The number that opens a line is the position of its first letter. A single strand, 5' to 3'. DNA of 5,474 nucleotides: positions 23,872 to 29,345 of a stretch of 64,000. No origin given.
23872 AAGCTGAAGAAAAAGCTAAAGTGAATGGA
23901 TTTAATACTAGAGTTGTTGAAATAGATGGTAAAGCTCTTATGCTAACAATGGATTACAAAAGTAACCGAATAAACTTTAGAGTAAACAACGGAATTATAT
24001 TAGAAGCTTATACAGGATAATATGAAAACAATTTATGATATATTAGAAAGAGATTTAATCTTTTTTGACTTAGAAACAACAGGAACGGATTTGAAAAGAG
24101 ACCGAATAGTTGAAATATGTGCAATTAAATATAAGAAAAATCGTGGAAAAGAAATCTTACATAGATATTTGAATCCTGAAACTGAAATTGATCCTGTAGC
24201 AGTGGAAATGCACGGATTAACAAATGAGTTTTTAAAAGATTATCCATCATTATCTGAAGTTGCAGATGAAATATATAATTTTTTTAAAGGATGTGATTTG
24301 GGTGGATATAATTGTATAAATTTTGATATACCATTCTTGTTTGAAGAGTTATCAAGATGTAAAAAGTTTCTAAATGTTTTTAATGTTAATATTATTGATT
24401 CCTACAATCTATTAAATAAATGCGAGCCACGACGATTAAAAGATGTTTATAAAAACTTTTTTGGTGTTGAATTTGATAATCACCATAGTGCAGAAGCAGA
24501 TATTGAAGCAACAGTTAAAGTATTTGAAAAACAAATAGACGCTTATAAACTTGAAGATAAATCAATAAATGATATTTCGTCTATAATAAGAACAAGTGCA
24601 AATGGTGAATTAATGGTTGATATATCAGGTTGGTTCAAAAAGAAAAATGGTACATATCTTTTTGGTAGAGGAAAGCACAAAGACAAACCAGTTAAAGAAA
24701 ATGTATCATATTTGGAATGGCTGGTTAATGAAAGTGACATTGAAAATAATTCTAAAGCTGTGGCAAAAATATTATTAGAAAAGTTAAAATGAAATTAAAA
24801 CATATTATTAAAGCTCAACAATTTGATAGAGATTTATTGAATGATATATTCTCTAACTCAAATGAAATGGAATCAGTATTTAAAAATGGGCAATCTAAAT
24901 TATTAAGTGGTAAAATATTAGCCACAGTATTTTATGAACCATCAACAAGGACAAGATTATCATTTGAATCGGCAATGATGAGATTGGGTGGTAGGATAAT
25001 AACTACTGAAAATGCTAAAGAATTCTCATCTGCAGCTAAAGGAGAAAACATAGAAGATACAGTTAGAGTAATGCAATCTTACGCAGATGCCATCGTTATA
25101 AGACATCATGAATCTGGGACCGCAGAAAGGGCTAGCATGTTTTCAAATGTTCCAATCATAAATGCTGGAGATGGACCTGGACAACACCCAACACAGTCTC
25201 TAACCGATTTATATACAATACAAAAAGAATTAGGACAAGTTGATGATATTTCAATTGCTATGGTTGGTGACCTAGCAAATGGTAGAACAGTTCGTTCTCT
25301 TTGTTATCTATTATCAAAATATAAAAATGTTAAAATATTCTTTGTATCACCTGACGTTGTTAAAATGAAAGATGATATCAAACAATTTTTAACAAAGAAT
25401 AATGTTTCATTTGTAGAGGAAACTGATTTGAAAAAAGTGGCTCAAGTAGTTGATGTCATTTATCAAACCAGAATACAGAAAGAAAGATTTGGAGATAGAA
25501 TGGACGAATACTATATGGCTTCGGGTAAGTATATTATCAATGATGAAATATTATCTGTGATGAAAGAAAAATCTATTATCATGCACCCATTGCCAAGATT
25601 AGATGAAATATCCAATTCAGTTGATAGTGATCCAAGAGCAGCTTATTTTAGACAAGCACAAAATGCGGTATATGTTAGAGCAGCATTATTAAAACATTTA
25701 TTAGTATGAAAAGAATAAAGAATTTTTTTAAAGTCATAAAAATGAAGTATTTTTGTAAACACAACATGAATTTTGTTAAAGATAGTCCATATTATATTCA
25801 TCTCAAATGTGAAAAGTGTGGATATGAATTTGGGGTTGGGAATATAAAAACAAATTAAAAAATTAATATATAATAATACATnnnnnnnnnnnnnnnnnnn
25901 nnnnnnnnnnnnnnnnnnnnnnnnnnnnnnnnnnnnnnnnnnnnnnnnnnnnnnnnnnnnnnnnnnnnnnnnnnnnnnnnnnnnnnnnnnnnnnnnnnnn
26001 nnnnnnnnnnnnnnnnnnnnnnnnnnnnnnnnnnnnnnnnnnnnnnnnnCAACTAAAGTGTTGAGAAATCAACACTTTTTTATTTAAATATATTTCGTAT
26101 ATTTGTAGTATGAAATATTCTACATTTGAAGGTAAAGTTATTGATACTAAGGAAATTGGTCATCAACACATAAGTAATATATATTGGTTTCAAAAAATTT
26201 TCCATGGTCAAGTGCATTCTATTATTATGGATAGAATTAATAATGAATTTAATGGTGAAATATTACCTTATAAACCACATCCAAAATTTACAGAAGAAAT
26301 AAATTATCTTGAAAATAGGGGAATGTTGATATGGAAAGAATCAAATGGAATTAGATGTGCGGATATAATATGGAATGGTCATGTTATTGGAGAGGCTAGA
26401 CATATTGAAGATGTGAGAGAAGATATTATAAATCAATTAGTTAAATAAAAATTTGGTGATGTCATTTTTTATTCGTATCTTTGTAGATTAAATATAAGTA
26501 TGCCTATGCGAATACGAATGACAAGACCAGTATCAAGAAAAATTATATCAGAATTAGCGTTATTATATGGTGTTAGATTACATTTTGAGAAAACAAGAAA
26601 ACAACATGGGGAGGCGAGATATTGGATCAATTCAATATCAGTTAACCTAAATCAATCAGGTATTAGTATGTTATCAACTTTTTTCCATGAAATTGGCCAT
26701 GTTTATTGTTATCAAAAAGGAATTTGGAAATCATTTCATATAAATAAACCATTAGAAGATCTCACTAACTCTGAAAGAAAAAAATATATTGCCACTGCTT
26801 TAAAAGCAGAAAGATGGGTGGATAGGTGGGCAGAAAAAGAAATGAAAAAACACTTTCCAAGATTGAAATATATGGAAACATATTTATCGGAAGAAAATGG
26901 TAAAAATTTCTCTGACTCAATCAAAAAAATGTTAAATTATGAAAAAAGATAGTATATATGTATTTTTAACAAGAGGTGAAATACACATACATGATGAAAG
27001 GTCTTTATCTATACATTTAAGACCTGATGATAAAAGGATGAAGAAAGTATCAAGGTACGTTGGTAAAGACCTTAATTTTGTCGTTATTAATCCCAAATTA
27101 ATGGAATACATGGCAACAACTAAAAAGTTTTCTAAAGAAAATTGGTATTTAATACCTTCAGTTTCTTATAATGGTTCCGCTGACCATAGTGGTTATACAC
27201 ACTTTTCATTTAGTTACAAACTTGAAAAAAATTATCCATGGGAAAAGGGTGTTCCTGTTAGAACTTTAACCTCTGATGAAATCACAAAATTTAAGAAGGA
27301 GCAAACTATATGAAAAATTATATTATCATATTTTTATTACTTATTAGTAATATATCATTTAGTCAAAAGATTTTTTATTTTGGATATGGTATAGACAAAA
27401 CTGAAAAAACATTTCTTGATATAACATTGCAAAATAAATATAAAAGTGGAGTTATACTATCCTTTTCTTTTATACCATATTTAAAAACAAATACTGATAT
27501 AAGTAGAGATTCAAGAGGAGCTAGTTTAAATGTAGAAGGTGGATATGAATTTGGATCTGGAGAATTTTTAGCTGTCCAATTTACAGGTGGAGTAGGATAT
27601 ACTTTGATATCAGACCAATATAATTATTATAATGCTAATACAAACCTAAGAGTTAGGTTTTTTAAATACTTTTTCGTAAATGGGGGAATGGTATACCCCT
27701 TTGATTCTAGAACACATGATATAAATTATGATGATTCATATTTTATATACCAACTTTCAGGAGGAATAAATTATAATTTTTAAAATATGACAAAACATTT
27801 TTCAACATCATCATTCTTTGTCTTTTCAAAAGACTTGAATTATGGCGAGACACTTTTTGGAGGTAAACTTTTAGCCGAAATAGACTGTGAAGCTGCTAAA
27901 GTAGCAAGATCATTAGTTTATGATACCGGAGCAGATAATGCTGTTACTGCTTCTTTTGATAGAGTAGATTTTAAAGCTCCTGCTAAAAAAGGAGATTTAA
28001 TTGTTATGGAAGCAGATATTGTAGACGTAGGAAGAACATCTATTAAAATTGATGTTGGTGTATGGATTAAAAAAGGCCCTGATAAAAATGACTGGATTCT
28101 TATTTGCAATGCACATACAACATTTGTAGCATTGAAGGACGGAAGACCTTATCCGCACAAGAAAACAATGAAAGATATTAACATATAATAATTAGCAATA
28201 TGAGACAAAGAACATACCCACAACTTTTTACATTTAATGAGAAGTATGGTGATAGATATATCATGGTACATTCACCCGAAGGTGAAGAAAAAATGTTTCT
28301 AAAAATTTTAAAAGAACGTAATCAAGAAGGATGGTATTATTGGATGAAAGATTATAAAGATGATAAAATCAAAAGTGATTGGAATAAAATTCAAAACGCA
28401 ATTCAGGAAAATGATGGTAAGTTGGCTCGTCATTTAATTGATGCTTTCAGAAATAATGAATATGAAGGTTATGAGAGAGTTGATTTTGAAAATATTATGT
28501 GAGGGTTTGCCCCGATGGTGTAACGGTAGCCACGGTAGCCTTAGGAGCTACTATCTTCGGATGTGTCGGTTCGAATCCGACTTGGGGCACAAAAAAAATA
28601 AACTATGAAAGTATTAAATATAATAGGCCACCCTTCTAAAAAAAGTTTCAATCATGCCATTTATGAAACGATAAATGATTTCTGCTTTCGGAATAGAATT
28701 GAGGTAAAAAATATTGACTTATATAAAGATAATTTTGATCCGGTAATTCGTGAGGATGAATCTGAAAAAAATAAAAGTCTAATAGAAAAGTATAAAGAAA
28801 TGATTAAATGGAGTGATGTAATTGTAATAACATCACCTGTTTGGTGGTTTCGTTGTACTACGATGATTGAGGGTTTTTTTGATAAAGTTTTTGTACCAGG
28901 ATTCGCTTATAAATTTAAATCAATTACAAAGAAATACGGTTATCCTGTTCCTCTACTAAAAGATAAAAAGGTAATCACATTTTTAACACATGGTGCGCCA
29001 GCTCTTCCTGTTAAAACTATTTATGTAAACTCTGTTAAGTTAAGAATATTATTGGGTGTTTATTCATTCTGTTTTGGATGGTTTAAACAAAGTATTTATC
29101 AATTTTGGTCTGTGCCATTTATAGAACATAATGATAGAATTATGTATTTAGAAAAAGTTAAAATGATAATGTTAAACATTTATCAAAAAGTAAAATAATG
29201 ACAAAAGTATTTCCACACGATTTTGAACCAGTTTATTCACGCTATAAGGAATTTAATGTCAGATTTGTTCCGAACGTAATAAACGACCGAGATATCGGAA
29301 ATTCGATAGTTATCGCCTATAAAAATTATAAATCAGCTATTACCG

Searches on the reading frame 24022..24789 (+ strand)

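Call 14: search_protein_families(library=pfam, proteins=[window:24022-24789:+], max_evalue=0.01)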
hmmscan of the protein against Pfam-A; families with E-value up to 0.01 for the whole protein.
window:24022-24789:+ (256 aa): 3 families
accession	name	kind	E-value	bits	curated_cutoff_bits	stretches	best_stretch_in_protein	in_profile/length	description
PF00929.31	RNase_T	-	3.7e-29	102.8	24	1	13-168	1-164/164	Exonuclease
PF13482.12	RNase_H_2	-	6.1e-05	23.5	22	1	13-152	1-118/165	RNase_H superfamily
PF03104.25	DNA_pol_B_exo1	-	0.0063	16.4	23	0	13-131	67-193/242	DNA polymerase family B, exonuclease domain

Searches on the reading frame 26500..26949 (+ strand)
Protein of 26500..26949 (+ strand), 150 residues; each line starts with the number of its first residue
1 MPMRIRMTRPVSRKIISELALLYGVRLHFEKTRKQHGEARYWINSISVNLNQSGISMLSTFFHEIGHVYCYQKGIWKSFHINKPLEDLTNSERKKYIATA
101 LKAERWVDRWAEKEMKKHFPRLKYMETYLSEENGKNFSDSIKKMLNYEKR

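Call 14: search_protein_families(library=pfam, proteins=[window:26500-26949:+], max_evalue=0.01)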
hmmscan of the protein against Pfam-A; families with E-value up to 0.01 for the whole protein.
window:26500-26949:+ (150 aa): 1 family
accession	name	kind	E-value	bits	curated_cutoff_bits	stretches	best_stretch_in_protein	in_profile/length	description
PF06114.19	Peptidase_M78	-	0.0056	16.9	22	1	23-75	4-60/123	IrrE N-terminal-like domain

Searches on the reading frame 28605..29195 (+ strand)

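Call 15: search_protein_families(library=pfam, proteins=[window:28605-29195:+], max_evalue=0.01)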
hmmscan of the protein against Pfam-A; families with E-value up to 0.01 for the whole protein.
window:28605-29195:+ (197 aa): 3 families
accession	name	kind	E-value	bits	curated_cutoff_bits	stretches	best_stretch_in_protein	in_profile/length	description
PF02525.22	Flavodoxin_2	-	1.3e-27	97.2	27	1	1-133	1-138/198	Flavodoxin-like fold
PF03358.20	FMN_red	-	1.4e-12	47.9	24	1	1-115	1-112/152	NADPH-dependent FMN reductase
PF12682.12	Flavodoxin_4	-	0.0011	18.9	24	1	56-95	60-99/155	Flavodoxin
